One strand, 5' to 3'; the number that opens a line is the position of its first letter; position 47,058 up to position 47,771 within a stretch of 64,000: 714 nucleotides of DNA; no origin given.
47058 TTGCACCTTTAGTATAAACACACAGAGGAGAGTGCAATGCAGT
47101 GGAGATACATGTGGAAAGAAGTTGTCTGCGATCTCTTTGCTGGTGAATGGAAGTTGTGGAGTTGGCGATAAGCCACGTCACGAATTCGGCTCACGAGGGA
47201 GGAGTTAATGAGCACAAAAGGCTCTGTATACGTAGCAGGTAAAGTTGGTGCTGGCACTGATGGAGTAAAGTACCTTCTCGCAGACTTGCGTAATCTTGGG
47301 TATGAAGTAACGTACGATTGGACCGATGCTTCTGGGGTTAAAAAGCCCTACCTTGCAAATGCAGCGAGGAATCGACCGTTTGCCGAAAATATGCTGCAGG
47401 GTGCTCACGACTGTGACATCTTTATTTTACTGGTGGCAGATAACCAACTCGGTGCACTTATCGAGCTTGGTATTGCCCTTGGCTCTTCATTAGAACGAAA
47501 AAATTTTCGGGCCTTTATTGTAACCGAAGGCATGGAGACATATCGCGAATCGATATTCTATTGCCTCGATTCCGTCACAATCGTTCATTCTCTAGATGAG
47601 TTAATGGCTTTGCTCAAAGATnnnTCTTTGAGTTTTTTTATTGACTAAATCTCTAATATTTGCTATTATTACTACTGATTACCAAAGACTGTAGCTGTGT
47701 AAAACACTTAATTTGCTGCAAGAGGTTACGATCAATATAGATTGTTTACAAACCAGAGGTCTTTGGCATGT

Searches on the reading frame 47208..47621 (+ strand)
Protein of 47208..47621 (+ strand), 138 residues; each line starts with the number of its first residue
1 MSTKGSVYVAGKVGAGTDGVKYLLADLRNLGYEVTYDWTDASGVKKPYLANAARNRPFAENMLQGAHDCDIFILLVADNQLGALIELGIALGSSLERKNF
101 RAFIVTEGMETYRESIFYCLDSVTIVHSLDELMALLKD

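Call 70: search_protein_families(library=pfam, proteins=[window:47208-47621:+], max_evalue=0.05)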
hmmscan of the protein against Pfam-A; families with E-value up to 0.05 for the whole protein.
window:47208-47621:+ (138 aa): 1 family
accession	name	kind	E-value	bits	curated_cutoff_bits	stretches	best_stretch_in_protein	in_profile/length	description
PF05014.21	Nuc_deoxyrib_tr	-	0.01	16.4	28.8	1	7-93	1-89/117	Nucleoside 2-deoxyribosyltransferase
